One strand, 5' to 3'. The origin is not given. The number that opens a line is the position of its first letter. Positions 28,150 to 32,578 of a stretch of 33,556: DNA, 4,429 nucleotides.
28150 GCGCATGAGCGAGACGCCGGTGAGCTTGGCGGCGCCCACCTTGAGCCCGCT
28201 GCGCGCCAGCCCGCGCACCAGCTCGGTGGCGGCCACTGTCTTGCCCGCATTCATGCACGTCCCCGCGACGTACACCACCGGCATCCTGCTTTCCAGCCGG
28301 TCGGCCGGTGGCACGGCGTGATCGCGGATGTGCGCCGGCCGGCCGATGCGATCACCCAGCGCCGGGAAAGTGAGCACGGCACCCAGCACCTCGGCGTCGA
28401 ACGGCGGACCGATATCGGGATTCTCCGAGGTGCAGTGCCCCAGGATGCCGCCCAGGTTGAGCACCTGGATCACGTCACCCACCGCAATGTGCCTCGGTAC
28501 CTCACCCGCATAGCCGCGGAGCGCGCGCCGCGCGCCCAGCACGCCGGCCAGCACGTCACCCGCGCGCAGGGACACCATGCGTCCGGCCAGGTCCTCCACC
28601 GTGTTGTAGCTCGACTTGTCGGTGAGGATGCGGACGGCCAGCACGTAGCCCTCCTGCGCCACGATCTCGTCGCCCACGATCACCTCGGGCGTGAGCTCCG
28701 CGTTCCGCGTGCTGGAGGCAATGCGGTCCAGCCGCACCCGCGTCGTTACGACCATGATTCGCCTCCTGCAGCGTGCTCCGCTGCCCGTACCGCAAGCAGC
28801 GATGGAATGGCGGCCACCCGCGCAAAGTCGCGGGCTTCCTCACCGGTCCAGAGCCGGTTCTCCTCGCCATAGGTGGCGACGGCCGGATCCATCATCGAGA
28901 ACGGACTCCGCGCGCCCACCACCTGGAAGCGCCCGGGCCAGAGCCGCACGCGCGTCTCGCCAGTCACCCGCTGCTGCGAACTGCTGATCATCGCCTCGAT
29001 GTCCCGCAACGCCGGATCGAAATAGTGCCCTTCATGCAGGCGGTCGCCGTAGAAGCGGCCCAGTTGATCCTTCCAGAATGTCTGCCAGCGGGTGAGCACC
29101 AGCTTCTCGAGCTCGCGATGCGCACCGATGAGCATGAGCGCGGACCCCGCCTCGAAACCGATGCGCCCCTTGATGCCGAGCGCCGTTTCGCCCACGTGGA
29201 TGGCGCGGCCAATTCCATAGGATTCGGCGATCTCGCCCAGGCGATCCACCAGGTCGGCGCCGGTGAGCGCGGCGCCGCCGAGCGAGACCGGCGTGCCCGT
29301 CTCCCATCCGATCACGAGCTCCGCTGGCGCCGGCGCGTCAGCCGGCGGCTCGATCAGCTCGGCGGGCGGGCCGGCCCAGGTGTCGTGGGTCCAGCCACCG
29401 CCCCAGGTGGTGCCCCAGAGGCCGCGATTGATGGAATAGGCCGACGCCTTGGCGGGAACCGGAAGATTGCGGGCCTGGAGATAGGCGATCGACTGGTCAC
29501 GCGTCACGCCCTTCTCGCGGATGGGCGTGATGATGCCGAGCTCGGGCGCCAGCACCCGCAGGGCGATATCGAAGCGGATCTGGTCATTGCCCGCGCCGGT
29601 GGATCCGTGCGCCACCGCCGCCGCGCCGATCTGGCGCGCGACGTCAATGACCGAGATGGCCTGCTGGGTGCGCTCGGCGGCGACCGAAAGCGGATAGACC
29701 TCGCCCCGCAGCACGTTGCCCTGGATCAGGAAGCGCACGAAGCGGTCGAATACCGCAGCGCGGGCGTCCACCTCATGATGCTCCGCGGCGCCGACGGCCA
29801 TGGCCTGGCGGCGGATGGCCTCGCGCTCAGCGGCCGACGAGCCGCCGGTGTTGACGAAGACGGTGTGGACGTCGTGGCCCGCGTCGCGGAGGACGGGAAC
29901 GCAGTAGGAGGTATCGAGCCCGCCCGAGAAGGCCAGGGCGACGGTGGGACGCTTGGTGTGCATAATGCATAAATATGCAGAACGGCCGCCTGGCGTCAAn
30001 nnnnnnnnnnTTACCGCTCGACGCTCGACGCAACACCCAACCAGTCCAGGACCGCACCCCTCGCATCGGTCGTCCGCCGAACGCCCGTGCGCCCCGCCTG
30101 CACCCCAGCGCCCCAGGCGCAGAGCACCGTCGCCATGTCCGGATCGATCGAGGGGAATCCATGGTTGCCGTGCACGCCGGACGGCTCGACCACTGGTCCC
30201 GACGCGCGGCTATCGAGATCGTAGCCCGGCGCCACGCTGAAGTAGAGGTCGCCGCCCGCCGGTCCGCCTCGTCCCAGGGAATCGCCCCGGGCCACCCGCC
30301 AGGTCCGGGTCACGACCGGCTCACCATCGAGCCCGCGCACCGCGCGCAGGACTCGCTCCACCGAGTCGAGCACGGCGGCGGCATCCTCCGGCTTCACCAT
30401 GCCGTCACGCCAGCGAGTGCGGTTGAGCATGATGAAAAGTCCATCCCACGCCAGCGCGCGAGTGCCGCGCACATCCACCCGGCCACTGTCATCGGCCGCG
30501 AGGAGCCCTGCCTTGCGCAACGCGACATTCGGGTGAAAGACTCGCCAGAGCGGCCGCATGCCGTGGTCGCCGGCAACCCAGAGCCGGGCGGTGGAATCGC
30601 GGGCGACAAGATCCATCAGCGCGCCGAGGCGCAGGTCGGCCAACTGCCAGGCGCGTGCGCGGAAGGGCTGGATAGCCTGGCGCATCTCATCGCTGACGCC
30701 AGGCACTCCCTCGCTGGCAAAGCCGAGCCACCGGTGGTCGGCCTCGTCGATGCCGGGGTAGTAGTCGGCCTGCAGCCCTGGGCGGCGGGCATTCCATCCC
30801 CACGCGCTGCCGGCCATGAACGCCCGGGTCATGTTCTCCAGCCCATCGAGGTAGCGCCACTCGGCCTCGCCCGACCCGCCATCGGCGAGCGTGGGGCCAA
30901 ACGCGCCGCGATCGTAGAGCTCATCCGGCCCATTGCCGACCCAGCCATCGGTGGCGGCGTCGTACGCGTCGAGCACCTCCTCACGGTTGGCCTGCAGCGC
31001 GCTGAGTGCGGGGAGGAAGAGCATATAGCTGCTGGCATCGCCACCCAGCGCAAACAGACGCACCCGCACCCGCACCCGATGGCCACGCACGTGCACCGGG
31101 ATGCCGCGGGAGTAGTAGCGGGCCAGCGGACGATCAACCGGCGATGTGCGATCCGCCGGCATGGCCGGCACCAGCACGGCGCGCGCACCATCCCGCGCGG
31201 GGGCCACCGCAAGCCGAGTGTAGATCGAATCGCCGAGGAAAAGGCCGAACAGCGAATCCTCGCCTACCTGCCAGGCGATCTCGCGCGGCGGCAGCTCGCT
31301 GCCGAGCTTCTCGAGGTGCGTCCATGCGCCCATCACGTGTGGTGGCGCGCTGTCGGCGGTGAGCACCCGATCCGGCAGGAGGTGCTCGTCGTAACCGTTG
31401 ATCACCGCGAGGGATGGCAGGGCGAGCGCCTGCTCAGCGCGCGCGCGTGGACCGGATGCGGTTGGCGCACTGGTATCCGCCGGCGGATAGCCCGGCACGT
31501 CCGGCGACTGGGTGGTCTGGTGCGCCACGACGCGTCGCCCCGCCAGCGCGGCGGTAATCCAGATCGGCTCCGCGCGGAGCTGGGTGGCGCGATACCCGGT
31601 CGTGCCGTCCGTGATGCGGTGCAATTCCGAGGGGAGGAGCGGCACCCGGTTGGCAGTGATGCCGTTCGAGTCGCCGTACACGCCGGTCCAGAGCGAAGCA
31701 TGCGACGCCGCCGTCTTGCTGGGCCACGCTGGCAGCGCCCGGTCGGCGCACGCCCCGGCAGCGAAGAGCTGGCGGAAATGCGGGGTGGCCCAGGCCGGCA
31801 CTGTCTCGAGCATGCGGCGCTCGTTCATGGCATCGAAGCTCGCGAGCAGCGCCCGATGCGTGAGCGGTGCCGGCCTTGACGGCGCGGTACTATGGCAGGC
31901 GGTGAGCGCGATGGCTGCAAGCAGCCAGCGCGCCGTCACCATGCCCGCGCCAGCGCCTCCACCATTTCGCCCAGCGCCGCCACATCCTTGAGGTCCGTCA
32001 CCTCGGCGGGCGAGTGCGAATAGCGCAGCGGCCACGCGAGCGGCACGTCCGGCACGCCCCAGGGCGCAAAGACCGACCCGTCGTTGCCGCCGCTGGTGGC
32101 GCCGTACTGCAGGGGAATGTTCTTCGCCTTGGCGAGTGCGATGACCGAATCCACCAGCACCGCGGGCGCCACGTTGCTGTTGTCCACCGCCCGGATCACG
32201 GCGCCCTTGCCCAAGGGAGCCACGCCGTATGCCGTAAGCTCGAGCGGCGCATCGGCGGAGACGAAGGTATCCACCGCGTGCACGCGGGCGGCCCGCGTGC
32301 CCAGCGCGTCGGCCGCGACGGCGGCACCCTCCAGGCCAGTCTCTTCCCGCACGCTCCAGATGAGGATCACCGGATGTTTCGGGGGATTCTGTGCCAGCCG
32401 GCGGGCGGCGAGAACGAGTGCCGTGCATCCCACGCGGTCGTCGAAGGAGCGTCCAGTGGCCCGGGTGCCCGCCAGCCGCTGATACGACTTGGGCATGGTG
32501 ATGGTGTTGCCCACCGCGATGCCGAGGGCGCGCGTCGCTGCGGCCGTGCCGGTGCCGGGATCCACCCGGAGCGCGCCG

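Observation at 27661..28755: Uncharacterised P-loop-like protein locked into the arg operon: candidate non-orthologous N-acyl-glutamate synthase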

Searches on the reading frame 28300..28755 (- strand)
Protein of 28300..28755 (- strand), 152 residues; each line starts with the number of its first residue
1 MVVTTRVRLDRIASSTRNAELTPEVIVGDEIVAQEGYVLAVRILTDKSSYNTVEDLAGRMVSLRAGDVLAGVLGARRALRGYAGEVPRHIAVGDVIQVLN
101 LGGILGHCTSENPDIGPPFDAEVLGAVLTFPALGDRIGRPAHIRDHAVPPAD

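Call 56: predict_structure(alignment_id=A3)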
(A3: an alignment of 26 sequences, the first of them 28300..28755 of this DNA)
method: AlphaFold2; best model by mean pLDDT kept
length: 152 residues; sequences in the alignment: 26
mean_pLDDT: 96.0   pTM: 0.90
mean pLDDT of the five models: 96.0, 95.8, 95.3, 95.3, 95.1
residues with pLDDT >= 90: 139; 70-90: 13; 50-70: 0; < 50: 0
segments of 3 or more residues with pLDDT < 50: none
pLDDT, mean of each block of 10 residues (from residue 1): 94 97 98 98 97 98 98 95 97 98 98 94 98 93 90 78
secondary structure, 60 per line:
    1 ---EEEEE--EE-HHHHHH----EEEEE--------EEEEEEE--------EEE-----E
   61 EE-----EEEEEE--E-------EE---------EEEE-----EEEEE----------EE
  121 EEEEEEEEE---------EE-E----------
elements in order: E4-8 H14-19 E24-28 E37-43 E52-54 E60-62 E68-73 E95-98 E104-108 E119-129

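Call 60: fold_search(model_id=the predicted structure, library=pdb)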
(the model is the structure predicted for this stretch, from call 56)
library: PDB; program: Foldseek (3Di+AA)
matches with E <= 10: 256; with E <= 0.001: 0
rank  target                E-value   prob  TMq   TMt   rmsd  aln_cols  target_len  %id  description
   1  6a2t                  2.7e-01  0.47  0.30  0.43   7.3       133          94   20  Mycobacterium tuberculosis LexA C-domain K197A (released 2019-01-23)
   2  2q30_A                6.8e-01  0.10  0.18  0.24  11.8       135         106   10  Crystal structure of a rmlc-like cupin protein (dde_2303) from desulfovibrio desulfuricans subsp. at 1.94 A resolution (released 2007-06-19)
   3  8x0u_B                8.4e-01  0.08  0.20  0.17  10.8       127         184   14  Crystal structure of cupin-like fold protein StrC from Stachybotrys sp.g12 (released 2024-09-11)
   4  2bm3                  8.4e-01  0.03  0.11  0.11  13.0       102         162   12  Structure of the Type II cohesin from Clostridium thermocellum SdbA (released 2005-03-10)
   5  2q30_E                9.4e-01  0.09  0.18  0.24  11.8       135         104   10  Crystal structure of a rmlc-like cupin protein (dde_2303) from desulfovibrio desulfuricans subsp. at 1.94 A resolution (released 2007-06-19)
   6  2q30_B                9.9e-01  0.08  0.17  0.23  11.3       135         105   10  Crystal structure of a rmlc-like cupin protein (dde_2303) from desulfovibrio desulfuricans subsp. at 1.94 A resolution (released 2007-06-19)
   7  9nri_BC               9.9e-01  0.04  0.15  0.10  15.8       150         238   17  Methanosarcina acetivorans 50S subunit obtained from acetate-grown cells (released 2025-09-24)
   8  5bxx_C                1.0e+00  0.14  0.18  0.24   9.1        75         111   23  Crystal structure of the ectoine synthase from the cold-adapted marine bacterium Sphingopyxis alaskensis (released 2016-04-27)
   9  4fl4_B                1.0e+00  0.02  0.11  0.10  13.1       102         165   12  Scaffoldin conformation and dynamics revealed by a ternary complex from the Clostridium thermocellum cellulosome (released 2012-06-27)
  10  3bcw_A                1.2e+00  0.06  0.18  0.23  13.0       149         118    9  Crystal structure of a duf861 family protein with a rmlc-like cupin fold (bb1179) from bordetella bronchiseptica rb50  (released 2007-11-27)
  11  8eev_A                1.2e+00  0.02  0.10  0.06  14.5       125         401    9  Venezuelan equine encephalitis virus-like particle in complex with Fab SKT-20 (released 2023-07-19)
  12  5bxx_D                1.2e+00  0.20  0.19  0.25   7.2        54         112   30  Crystal structure of the ectoine synthase from the cold-adapted marine bacterium Sphingopyxis alaskensis (released 2016-04-27)
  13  4ui9_L                1.2e+00  0.03  0.18  0.16  16.6       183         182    9  Atomic structure of the human Anaphase-Promoting Complex (released 2015-06-17)
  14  5m0y_A                1.2e+00  0.02  0.11  0.10  13.2       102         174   12  Crystal Structure of the CohScaA-XDocCipB type II complex from Clostridium thermocellum at 1.5Angstrom resolution (released 2017-09-06)
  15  8dok_E                1.3e+00  0.02  0.14  0.07  16.9       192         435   10  Cryo-EM structure of T/F100 SOSIP.664 HIV-1 Env trimer in complex with 8ANC195 and 10-1074 (released 2023-07-19)
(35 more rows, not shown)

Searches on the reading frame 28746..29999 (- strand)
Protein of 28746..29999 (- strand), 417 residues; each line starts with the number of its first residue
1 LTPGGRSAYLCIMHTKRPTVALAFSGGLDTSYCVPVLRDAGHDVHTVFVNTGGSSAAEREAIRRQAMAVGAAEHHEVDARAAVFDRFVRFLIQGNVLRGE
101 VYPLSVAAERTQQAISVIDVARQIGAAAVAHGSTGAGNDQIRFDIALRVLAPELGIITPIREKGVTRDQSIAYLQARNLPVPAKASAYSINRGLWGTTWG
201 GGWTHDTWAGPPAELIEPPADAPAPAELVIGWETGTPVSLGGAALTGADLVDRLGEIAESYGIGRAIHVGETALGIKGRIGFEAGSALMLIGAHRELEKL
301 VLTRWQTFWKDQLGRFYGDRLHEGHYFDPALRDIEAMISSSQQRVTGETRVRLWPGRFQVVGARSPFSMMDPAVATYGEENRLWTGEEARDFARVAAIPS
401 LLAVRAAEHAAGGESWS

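Call 9: search_protein_families(library=ncbifam, proteins=[window:28746-29999:-], max_evalue=0.00001)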
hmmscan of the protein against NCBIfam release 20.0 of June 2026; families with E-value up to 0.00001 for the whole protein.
window:28746-29999:- (417 aa): 6 families
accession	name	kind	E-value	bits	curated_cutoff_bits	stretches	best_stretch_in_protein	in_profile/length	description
NF003385.0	PRK04527.1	equivalog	3.4e-94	315.7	603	1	19-400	5-389/401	argininosuccinate synthase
NF001770.0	PRK00509.1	equivalog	1.4e-84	284.5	334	1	19-404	6-395/401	argininosuccinate synthase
TIGR00032.1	argG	equivalog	8.6e-83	278.8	268.2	1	20-384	2-371/394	argininosuccinate synthase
NF010392.0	PRK13820.1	equivalog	4.4e-77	259.7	512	1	19-381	4-368/395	argininosuccinate synthase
NF038212.1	argG_rel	exception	1.1e-28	100.2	425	1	15-362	12-360/381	argininosuccinate synthase-related protein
NF003779.0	PRK05370.1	equivalog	7.9e-17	61.2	657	1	19-199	13-202/448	argininosuccinate synthase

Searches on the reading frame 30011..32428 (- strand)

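Call 9: search_protein_families(library=ncbifam, proteins=[window:30011-32428:-], max_evalue=0.00001)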
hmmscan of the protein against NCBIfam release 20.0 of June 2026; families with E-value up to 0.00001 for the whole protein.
window:30011-32428:- (805 aa): 0 families

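Call 92: search_protein_families(library=pfam, proteins=[window:30011-32428:-], max_evalue=0.00001)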
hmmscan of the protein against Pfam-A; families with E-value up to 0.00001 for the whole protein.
window:30011-32428:- (805 aa): 1 family
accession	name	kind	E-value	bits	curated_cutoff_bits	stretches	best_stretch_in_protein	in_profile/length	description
PF01663.27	Phosphodiest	-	4.6e-25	89.4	23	2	206-316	13-123/342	Type I phosphodiesterase / nucleotide pyrophosphatase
